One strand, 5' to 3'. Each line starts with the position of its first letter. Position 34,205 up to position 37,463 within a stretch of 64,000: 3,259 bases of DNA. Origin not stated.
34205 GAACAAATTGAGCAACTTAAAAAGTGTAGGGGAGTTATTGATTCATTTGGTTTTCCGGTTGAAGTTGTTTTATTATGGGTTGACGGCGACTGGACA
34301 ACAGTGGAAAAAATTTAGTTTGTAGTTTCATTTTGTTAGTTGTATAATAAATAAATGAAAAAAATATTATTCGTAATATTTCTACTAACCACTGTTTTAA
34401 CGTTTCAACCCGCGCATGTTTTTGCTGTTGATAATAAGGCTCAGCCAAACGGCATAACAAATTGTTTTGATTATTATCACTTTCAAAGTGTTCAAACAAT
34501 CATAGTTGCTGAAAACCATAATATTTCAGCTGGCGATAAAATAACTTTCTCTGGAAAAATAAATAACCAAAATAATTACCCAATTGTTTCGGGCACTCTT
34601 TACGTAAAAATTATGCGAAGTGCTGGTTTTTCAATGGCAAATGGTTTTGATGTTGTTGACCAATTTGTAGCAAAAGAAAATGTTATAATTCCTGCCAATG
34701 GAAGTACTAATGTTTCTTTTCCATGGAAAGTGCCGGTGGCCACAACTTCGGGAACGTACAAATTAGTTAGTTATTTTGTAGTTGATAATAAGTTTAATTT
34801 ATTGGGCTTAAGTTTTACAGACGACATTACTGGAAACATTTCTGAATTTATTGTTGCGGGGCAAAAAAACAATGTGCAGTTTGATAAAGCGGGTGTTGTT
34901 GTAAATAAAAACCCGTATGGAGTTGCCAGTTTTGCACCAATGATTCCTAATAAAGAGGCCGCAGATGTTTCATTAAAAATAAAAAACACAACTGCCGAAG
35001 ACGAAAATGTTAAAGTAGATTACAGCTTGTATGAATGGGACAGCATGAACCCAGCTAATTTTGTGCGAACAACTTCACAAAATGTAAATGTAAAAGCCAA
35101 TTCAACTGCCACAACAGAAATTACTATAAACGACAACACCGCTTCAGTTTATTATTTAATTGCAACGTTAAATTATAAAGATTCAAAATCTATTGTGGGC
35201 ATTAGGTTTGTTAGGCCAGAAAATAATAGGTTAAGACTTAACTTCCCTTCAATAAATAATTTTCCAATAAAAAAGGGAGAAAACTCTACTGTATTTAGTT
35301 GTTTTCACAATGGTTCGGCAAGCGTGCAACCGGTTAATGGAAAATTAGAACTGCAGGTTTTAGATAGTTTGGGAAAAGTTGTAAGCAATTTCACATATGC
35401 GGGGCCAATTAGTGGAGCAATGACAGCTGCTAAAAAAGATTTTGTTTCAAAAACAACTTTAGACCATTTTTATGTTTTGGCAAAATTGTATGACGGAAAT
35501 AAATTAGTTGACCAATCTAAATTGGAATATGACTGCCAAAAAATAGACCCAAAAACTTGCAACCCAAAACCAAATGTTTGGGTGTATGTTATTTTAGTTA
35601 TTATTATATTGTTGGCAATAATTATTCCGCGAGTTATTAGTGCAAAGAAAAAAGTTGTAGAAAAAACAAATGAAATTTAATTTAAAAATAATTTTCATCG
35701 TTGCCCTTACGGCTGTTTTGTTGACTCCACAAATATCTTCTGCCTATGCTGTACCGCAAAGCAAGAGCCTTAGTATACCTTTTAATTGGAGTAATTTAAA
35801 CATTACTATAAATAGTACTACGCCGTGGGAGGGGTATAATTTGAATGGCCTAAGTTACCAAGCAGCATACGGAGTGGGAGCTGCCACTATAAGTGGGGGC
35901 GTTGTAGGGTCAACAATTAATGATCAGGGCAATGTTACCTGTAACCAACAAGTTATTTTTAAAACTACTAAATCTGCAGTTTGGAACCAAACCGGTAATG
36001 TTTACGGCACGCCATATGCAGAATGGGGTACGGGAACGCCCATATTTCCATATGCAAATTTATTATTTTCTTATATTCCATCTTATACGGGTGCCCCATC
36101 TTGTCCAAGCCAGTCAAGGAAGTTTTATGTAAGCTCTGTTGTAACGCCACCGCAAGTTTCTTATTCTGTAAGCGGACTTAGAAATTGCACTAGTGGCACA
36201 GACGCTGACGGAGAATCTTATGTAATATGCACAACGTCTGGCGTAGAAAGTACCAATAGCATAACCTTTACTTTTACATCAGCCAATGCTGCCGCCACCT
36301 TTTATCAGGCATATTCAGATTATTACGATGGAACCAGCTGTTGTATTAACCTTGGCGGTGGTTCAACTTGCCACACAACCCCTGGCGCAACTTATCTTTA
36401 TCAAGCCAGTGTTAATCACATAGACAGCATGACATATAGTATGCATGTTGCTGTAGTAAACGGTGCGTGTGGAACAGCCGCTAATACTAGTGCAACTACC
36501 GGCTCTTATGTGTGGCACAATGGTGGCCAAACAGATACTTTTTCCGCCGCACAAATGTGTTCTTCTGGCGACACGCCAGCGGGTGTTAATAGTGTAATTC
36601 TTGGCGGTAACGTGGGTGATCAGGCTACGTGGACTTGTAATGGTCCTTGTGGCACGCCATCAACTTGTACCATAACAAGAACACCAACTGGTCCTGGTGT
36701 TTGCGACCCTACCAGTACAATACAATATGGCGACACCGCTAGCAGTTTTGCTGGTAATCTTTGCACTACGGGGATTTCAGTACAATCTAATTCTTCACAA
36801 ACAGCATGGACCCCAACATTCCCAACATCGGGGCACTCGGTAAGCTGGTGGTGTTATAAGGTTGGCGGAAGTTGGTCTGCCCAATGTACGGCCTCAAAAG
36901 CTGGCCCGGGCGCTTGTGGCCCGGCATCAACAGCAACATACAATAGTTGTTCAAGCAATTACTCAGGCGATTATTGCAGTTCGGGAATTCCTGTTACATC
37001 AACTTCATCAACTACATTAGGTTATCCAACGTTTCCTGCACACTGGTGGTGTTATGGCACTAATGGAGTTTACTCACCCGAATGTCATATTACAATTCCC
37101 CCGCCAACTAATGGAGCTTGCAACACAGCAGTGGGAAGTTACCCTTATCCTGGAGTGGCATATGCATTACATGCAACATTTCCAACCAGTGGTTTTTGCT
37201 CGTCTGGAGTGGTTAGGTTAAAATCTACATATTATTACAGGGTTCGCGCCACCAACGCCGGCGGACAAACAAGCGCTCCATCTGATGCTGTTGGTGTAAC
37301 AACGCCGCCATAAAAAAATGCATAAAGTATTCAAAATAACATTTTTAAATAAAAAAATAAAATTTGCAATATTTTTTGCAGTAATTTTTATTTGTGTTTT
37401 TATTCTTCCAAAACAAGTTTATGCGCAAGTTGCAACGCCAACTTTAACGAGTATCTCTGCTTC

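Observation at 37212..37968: Reciprocal split of an Fn3 domain and a Cys-repeat at the junction of two giant surface-protein genes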

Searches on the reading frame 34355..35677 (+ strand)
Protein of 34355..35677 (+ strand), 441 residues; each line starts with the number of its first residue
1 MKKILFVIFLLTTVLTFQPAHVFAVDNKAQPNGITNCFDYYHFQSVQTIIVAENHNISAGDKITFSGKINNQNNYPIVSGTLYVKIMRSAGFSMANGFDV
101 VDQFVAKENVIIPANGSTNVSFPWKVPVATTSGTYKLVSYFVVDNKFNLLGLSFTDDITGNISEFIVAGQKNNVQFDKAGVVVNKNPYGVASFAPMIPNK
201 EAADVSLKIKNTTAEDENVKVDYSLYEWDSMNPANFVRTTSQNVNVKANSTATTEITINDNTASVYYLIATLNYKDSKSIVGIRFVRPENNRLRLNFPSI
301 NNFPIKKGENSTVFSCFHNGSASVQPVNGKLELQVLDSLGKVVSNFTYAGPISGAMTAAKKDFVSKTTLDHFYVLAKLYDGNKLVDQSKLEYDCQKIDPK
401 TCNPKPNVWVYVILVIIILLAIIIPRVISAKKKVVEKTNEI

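Call 3: search_protein_families(library=pfam, proteins=[window:34355-35677:+], max_evalue=1)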
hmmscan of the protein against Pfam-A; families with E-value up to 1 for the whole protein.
window:34355-35677:+ (441 aa): 3 families
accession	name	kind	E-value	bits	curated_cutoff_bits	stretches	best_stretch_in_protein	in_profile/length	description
PF17786.7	Mannosidase_ig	-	3.4e-05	24.7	23.4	1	205-273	3-72/91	Mannosidase Ig/CBM-like domain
PF06280.18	fn3_5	-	0.089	13.9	27.6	1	199-260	18-80/112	Fn3-like domain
PF20251.4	Big_14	-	0.12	12.8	27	0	106-141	59-94/104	Bacterial Ig-like domain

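Call 17: search_protein_families(library=ncbifam, proteins=[window:34355-35677:+], max_evalue=1)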
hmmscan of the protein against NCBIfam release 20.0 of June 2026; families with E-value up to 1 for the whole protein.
window:34355-35677:+ (441 aa): 2 families
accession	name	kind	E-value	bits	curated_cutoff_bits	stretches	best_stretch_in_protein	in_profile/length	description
NF053819.1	EF0750_LPXTG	subfamily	0.028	14.9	47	1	1-33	1-36/105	EF2685/EF0750 family sortase-dependent surface protein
NF040999.1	pilin_ComGC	equivalog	0.24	11.6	75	1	412-440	12-40/84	competence type IV pilus major pilin ComGC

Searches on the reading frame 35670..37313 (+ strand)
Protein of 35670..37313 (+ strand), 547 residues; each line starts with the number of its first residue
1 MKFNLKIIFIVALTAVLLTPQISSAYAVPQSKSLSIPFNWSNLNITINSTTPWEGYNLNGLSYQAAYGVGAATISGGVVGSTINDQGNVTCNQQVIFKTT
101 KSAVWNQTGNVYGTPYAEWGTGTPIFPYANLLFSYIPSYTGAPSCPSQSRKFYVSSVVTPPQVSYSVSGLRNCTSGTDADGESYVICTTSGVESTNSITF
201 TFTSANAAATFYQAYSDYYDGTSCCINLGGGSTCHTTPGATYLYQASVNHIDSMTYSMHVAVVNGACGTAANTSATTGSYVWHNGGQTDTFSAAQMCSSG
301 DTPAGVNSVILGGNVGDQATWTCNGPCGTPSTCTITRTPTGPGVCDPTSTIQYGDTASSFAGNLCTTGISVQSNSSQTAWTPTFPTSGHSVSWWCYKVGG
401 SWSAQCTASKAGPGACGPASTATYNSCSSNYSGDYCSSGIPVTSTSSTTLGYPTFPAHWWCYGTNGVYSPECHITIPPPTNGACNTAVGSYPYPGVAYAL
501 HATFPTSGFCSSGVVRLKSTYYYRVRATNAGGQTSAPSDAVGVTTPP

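Call 3: search_protein_families(library=pfam, proteins=[window:35670-37310:+], max_evalue=1)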
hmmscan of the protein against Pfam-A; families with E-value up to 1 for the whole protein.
window:35670-37310:+ (547 aa): 0 families

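Call 7: find_encoding_contigs(protein=window:35670-37313:+, flank=10000, max_places=10)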
Protein window:35670-37313:+ (547 aa): 1 contig read that carries it; 1 place shown.
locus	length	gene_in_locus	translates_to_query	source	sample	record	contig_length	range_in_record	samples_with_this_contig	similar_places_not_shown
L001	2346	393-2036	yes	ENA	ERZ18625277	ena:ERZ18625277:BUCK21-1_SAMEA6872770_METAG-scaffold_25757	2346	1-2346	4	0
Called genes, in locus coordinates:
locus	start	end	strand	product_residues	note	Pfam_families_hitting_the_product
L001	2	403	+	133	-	?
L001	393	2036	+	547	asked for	-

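Call 10: find_homologous_proteins(query=window:35670-37310:+, max_evalue=0.001)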
Query window:35670-37310:+ (547 aa): 1 proteins with E <= 0.001 among 8000 candidates.
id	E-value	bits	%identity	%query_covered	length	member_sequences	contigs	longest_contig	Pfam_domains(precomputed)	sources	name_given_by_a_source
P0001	0.0e+0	1233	100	100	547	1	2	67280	-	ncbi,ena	-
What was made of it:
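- Tried and rejected: Gene 1 against the 5.8-billion-protein index found only itself (call 10).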

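Call 17: search_protein_families(library=ncbifam, proteins=[window:35670-37310:+], max_evalue=1)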
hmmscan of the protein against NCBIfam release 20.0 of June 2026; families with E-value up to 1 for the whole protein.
window:35670-37310:+ (547 aa): 0 families

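Call 23: find_related_loci(query=window:35670-37310:+, collection=metagenome_contigs, flank=10000)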
Query window:35670-37310:+ (547 aa) in metagenome_contigs; peptide patterns used: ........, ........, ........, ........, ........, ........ (x = any residue, [..] = any of these).
152 stretches matched a pattern, but none encodes a relative of the query by tblastn (E <= 1e-3).

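Call 54: list_cluster_members(proteins=[window:35670-37310:+, window:34355-35677:+, window:37318-42177:+])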
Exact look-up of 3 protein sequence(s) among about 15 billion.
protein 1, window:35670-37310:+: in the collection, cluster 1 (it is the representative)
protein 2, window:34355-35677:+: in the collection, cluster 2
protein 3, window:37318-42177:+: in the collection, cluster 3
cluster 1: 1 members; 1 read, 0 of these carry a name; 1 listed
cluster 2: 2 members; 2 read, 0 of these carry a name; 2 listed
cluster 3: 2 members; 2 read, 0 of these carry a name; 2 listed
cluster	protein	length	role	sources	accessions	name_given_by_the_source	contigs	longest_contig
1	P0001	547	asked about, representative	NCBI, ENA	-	-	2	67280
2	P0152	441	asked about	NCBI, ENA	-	-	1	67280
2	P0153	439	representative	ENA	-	-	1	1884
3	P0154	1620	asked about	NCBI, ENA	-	-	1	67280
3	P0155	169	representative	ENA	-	-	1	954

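Call 56: find_encoding_contigs(protein=P0155, flank=10000)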
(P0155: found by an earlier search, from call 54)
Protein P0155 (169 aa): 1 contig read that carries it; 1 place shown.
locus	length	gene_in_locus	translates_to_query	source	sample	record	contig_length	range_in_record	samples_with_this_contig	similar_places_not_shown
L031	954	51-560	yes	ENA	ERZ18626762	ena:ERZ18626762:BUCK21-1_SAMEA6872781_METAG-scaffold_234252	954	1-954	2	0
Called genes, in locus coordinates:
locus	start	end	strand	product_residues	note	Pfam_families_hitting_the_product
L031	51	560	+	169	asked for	-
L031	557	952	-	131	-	?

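Call 57: find_encoding_contigs(protein=P0153, flank=10000)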
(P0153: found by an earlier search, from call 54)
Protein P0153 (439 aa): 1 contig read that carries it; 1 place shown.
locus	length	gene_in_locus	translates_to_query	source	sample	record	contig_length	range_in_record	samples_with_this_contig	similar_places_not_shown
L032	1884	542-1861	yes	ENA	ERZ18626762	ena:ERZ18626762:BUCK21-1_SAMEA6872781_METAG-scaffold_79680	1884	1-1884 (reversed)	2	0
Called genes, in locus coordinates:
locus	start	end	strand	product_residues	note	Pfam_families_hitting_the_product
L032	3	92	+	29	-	?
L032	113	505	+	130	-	PF20393:Pro_CA_2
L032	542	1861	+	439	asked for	-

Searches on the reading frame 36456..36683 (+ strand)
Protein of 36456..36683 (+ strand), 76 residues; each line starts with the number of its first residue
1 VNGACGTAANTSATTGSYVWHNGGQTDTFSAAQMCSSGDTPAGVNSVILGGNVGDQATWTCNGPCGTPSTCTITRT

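Call 36: find_homologous_proteins(query=A1, max_evalue=0.001)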
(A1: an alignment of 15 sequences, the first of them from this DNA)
Query A1 (15 sequences): 216 candidates shared short words with the query, none scored E <= 0.001.

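Call 37: search_solved_structures(query=A1, max_evalue=10)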
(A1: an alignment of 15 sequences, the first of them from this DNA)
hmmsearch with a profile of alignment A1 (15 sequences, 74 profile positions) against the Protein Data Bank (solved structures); distinct sequences matched with E-value up to 10: 1.
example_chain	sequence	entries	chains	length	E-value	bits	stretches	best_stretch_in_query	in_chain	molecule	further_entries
7fei_L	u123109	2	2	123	2.1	11.8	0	26-49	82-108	IG LAMDA CHAIN VARIABLE REGION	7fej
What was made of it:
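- On Cys-repeat family of this locus (no public family): The repeat has no Pfam, NCBIfam or PDB match, and a word-based database search found nothing (calls 3, 17, 36, 37).
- Tried and rejected: No match (calls 17, 37).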

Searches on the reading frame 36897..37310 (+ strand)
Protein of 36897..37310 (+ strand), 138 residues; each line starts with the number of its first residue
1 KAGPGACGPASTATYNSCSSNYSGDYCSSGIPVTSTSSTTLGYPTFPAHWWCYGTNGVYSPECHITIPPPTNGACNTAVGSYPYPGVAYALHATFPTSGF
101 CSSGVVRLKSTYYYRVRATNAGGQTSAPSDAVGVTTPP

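Call 32: predict_structure(protein=window:36897-37310:+)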
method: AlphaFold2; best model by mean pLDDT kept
length: 138 residues; sequences in the alignment: 1
mean_pLDDT: 32.2   pTM: 0.26
mean pLDDT of the five models: 32.2, 31.7, 31.4, 30.9, 28.4
residues with pLDDT >= 90: 0; 70-90: 0; 50-70: 1; < 50: 137
segments of 3 or more residues with pLDDT < 50: 1-50, 52-138
pLDDT, mean of each block of 10 residues (from residue 1): 24 35 40 28 34 43 38 32 27 30 31 33 30 25
secondary structure, 60 per line:
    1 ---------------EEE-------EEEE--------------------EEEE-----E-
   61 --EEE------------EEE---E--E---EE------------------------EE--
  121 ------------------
elements in order: E16-18 E26-29 E50-53 E63-65 E78-80

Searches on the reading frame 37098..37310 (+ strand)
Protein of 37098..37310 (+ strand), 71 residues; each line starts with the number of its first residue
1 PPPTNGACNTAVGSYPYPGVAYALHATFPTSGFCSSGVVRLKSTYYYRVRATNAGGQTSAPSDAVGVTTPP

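Call 5: search_protein_families(library=pfam, proteins=[window:37098-37310:+], max_evalue=10)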
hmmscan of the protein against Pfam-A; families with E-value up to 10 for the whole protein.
seq(71 aa): 0 families
